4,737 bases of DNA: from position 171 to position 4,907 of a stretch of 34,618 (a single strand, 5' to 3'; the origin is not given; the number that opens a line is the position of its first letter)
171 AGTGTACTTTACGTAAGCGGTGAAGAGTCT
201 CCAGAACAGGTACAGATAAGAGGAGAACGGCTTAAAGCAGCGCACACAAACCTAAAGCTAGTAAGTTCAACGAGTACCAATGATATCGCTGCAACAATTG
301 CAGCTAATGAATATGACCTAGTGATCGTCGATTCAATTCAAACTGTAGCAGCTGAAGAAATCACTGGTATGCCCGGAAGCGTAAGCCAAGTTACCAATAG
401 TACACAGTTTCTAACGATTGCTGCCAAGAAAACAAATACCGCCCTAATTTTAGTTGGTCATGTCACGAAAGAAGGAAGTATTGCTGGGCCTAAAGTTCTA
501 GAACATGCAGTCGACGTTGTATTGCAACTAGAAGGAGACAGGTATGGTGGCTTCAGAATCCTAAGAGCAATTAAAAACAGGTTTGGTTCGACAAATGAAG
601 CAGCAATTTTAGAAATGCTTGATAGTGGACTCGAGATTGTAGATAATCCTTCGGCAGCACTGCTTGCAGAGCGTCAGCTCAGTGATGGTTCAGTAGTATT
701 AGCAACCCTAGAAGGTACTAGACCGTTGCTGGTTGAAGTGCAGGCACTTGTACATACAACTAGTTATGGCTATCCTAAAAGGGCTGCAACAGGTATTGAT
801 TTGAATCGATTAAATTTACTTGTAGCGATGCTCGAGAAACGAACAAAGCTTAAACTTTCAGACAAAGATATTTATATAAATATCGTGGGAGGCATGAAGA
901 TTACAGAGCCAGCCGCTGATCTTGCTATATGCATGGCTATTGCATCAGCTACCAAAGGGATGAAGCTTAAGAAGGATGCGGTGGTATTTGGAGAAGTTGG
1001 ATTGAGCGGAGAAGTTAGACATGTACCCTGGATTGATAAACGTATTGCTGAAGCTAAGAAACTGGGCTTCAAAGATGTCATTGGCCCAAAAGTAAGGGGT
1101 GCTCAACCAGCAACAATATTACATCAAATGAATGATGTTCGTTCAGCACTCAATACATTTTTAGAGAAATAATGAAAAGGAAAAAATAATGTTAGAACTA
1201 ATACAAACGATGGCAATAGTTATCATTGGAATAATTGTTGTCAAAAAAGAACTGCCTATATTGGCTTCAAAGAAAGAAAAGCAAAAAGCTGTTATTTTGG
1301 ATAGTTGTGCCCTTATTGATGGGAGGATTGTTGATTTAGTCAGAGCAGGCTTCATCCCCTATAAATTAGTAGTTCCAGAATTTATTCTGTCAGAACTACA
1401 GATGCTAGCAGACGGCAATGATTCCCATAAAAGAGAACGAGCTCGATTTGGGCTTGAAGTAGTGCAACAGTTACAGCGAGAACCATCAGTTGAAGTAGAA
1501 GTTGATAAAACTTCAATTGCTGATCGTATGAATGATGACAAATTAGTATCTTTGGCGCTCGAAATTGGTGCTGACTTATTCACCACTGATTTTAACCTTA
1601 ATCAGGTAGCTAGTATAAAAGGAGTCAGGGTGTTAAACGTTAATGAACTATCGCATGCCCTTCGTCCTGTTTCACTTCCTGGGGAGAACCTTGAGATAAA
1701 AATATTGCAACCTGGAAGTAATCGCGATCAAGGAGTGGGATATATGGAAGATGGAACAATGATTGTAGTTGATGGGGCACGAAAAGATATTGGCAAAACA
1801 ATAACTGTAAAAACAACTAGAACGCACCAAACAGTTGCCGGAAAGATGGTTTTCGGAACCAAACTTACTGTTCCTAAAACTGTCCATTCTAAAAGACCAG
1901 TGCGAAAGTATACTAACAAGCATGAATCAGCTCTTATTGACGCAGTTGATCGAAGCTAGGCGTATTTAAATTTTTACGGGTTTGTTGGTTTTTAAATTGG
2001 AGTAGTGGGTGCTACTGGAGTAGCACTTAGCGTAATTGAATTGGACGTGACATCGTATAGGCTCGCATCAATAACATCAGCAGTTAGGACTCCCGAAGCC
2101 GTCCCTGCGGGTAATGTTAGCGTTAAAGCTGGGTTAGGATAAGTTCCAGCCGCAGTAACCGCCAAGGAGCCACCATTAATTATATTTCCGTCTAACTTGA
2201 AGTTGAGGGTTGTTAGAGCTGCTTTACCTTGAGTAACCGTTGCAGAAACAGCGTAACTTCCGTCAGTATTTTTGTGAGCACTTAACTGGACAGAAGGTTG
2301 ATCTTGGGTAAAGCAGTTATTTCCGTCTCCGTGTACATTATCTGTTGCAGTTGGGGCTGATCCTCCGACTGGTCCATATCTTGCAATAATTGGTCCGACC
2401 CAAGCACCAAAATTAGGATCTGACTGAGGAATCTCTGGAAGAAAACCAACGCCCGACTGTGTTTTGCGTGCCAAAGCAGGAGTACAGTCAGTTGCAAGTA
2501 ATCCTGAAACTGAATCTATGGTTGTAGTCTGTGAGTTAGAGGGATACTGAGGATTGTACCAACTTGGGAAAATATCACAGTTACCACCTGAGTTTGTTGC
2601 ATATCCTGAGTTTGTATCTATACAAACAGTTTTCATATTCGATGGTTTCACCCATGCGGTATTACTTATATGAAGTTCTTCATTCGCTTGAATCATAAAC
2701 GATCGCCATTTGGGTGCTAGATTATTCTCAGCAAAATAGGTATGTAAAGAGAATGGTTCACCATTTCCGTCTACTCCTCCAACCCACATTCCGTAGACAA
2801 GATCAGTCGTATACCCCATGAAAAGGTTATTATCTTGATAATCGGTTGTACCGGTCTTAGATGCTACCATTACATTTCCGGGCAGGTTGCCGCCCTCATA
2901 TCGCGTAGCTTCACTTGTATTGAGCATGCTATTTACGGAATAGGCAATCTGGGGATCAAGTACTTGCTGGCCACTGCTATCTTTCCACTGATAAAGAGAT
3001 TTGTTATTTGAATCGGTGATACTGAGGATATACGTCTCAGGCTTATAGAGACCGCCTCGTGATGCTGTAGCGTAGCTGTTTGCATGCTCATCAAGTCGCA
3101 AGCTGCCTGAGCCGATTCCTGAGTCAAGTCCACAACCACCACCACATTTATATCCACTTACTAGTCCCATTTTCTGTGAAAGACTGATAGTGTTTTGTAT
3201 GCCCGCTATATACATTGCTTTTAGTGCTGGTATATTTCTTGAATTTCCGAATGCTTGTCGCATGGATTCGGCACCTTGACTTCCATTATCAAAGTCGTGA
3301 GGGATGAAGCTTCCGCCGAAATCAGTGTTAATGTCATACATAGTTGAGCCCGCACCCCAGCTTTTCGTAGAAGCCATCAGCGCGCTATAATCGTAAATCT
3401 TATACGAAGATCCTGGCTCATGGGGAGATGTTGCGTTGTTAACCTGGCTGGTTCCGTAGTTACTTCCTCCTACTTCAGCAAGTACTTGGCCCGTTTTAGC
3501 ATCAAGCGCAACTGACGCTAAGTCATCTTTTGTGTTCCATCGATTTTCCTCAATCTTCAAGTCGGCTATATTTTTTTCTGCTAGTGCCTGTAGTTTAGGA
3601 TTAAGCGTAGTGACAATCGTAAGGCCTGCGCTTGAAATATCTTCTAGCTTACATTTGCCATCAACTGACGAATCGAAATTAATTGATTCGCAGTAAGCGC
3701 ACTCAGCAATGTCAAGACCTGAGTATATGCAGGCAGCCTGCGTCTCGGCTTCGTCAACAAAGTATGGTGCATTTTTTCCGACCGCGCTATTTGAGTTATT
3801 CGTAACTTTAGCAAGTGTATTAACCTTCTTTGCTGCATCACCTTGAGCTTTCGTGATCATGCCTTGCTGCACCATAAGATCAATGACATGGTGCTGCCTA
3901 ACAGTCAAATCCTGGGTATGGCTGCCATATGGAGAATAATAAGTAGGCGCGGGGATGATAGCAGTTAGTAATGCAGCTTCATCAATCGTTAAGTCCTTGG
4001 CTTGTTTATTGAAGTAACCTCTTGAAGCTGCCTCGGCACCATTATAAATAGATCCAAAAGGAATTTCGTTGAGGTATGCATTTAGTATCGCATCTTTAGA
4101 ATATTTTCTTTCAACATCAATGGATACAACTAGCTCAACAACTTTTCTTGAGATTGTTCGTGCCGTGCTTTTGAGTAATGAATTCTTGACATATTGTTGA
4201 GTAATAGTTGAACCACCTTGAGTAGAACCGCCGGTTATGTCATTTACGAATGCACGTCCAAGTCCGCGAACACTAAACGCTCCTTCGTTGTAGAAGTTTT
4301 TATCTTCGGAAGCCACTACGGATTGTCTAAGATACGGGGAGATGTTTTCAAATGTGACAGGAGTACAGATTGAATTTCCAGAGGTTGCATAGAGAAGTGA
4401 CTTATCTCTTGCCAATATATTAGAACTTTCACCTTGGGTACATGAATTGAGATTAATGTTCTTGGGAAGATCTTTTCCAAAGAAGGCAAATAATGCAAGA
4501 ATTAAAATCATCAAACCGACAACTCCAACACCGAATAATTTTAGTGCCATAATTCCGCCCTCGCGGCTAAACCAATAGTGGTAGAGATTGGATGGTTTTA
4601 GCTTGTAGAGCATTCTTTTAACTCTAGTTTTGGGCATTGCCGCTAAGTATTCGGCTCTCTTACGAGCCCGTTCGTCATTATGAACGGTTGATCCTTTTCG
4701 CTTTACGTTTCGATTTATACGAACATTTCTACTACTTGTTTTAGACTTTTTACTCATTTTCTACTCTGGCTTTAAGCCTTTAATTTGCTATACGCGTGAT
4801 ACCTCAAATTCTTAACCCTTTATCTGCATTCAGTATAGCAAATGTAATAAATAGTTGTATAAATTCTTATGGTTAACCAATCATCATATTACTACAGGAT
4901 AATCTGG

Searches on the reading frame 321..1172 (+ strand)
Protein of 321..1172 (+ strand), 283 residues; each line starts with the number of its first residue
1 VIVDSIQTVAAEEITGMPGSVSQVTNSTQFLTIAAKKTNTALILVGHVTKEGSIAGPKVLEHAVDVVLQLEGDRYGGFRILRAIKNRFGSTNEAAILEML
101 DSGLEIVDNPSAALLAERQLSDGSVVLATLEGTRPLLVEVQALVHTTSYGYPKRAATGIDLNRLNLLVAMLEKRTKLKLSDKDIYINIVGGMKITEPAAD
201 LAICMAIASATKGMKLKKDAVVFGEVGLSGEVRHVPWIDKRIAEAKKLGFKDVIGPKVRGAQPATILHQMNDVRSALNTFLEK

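Call 75: search_protein_families(library=pfam, proteins=[window:321-1172:+], max_evalue=0.00001)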
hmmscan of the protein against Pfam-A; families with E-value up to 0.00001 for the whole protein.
window:321-1172:+ (283 aa): 2 families
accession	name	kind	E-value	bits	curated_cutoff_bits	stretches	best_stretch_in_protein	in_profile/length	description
PF13541.12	ChlI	-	4.7e-10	39.8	27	1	175-257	36-119/121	Subunit ChlI of Mg-chelatase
PF05362.19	Lon_C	-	9.1e-07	29.1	21.1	1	179-258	91-171/205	Lon protease (S16) C-terminal proteolytic domain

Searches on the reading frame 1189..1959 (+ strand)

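Call 75: search_protein_families(library=pfam, proteins=[window:1189-1959:+], max_evalue=0.00001)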
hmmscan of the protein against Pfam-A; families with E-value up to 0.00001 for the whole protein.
window:1189-1959:+ (256 aa): 2 families
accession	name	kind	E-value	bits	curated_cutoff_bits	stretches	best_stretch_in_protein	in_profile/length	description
PF01938.26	TRAM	-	2.4e-07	30.9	21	1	163-215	3-54/61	TRAM domain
PF18477.7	PIN_9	-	3.1e-06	27.8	26.3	1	58-150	29-112/116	PIN like domain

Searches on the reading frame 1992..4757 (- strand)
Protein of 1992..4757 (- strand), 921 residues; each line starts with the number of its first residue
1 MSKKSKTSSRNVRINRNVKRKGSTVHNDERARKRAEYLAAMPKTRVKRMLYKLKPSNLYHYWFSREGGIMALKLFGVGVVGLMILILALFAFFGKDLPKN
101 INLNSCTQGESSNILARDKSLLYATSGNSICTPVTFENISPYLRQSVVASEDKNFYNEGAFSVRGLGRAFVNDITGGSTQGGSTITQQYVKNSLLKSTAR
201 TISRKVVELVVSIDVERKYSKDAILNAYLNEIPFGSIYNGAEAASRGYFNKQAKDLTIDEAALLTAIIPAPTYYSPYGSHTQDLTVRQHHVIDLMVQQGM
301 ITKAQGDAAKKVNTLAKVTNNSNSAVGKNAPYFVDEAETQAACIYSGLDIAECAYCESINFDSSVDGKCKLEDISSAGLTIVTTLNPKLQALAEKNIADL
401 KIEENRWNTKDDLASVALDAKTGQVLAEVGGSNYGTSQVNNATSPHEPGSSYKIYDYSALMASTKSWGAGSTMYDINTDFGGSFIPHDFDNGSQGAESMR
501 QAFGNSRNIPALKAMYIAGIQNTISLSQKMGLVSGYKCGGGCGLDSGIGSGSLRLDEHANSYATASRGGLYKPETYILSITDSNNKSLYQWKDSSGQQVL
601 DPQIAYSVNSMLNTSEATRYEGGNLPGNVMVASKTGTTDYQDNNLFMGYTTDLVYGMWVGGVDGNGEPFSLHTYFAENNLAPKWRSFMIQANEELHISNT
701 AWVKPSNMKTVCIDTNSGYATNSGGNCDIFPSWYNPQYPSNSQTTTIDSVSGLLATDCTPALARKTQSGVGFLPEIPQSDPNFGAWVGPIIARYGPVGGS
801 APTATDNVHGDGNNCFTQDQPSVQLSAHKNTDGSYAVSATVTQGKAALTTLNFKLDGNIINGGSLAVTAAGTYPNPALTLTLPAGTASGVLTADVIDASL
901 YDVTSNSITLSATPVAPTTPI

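Call 75: search_protein_families(library=pfam, proteins=[window:1992-4757:-], max_evalue=0.00001)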
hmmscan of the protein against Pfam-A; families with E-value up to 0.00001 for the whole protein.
window:1992-4757:- (921 aa): 2 families
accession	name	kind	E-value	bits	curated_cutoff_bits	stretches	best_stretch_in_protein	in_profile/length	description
PF00912.28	Transgly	-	2.1e-53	180.8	27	1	132-295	15-177/178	Transglycosylase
PF00905.27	Transpeptidase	-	1.7e-10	41.1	22.1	1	415-650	3-265/299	Penicillin binding protein transpeptidase domain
